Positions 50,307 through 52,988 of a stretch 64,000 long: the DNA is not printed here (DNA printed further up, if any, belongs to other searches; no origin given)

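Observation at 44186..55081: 11-kb respiratory cluster: 16 c-haem sites, two FeS+NrfD quinone modules and one MopB subunit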

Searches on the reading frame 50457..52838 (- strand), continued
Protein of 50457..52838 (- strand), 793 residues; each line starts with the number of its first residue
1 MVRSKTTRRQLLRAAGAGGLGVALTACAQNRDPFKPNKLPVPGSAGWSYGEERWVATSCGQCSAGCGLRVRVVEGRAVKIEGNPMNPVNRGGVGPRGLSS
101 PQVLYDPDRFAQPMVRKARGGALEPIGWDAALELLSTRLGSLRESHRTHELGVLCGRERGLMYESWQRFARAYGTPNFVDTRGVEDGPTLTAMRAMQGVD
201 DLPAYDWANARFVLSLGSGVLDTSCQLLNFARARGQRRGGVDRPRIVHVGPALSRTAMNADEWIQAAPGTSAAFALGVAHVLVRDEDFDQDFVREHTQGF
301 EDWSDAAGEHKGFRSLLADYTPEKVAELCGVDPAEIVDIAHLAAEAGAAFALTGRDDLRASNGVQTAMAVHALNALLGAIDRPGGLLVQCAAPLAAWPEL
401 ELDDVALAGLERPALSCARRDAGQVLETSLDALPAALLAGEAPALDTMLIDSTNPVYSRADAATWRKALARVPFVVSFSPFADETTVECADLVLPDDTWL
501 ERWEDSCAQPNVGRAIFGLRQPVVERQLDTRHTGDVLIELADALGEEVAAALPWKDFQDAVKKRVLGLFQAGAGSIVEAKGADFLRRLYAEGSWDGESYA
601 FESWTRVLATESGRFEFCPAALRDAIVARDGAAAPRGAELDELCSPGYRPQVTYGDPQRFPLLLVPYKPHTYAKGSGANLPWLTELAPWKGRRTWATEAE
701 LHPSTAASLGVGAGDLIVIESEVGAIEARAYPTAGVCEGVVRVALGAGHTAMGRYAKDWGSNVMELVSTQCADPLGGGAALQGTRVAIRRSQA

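Call 78: search_protein_families(library=ncbifam, proteins=[L044:4946-6196:+, L052:6635-7888:+, L001:13185-14714:+, L013:12623-14206:+, L070:12987-14411:+, L033:12958-14334:+, L007:13130-14659:+], max_evalue=0.00001)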
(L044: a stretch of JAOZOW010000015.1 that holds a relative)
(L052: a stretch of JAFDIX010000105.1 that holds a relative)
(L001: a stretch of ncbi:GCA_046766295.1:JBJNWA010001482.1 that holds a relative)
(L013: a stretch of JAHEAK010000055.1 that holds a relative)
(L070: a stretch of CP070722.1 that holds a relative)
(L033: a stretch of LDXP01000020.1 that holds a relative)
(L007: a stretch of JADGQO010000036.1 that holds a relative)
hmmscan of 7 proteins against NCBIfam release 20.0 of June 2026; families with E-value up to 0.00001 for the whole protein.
L044:4946-6196:+ (417 aa): 4 families
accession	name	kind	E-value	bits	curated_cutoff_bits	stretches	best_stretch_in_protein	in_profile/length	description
NF041784.1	mnquin_red_QrcD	equivalog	7.8e-193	641.3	570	1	6-413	1-408/408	menaquinone reductase integral membrane subunit QrcD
NF045714.1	sulf_resp_HmcC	equivalog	1.6e-33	116.6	550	1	45-406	23-368/376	sulfate respiration complex protein HmcC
NF008133.1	PRK10881.1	equivalog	8.4e-31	107.8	450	1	51-408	41-376/377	Ni/Fe-hydrogenase cytochrome b subunit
NF045798.1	DsrP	equivalog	5e-09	36.1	350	1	21-401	10-338/346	sulfate reduction electron transfer complex DsrMKJOP subunit DsrP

L052:6635-7888:+ (418 aa): 4 families
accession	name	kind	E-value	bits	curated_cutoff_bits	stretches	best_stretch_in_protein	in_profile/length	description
NF041784.1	mnquin_red_QrcD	equivalog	3.5e-188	626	570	1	6-413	1-408/408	menaquinone reductase integral membrane subunit QrcD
NF045714.1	sulf_resp_HmcC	equivalog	1.2e-33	116.9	550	1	46-408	24-370/376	sulfate respiration complex protein HmcC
NF008133.1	PRK10881.1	equivalog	6.1e-31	108.2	450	1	46-408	35-376/377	Ni/Fe-hydrogenase cytochrome b subunit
NF045798.1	DsrP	equivalog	1.4e-07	31.3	350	0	22-401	11-338/346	sulfate reduction electron transfer complex DsrMKJOP subunit DsrP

L001:13185-14714:+ (509 aa): 2 families
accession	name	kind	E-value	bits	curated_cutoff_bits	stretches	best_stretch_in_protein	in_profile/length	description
NF045798.1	DsrP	equivalog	2.8e-14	53.3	350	1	28-135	15-119/346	sulfate reduction electron transfer complex DsrMKJOP subunit DsrP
NF008133.1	PRK10881.1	equivalog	6.8e-11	42.3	450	1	254-424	218-375/377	Ni/Fe-hydrogenase cytochrome b subunit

L013:12623-14206:+ (528 aa): 1 family
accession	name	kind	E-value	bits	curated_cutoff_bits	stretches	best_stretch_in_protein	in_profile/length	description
NF045798.1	DsrP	equivalog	1.6e-15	57.4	350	1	16-159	12-145/346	sulfate reduction electron transfer complex DsrMKJOP subunit DsrP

L070:12987-14411:+ (475 aa): 3 families
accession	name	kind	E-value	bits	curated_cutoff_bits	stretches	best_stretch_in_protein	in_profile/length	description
NF045798.1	DsrP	equivalog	7.3e-30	104.6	350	2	50-190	5-141/346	sulfate reduction electron transfer complex DsrMKJOP subunit DsrP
NF008133.1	PRK10881.1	equivalog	8.6e-11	41.9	450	1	61-447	16-374/377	Ni/Fe-hydrogenase cytochrome b subunit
NF041784.1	mnquin_red_QrcD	equivalog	1.7e-09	37.4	570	1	57-447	18-401/408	menaquinone reductase integral membrane subunit QrcD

L033:12958-14334:+ (459 aa): 3 families
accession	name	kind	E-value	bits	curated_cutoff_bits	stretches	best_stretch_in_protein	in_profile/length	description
NF045798.1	DsrP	equivalog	1.1e-35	123.7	350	2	26-165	7-142/346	sulfate reduction electron transfer complex DsrMKJOP subunit DsrP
NF041784.1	mnquin_red_QrcD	equivalog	4.2e-11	42.7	570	1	31-419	18-400/408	menaquinone reductase integral membrane subunit QrcD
NF008133.1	PRK10881.1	equivalog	2.6e-08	33.7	450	1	28-420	9-374/377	Ni/Fe-hydrogenase cytochrome b subunit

L007:13130-14659:+ (510 aa): 3 families
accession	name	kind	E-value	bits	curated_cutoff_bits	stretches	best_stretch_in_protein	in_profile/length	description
NF045798.1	DsrP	equivalog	1.8e-32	113.1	350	2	85-223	7-141/346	sulfate reduction electron transfer complex DsrMKJOP subunit DsrP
NF041784.1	mnquin_red_QrcD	equivalog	1.6e-12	47.5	570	1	87-479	15-401/408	menaquinone reductase integral membrane subunit QrcD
NF045714.1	sulf_resp_HmcC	equivalog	7.1e-09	35.4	550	1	104-479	15-368/376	sulfate respiration complex protein HmcC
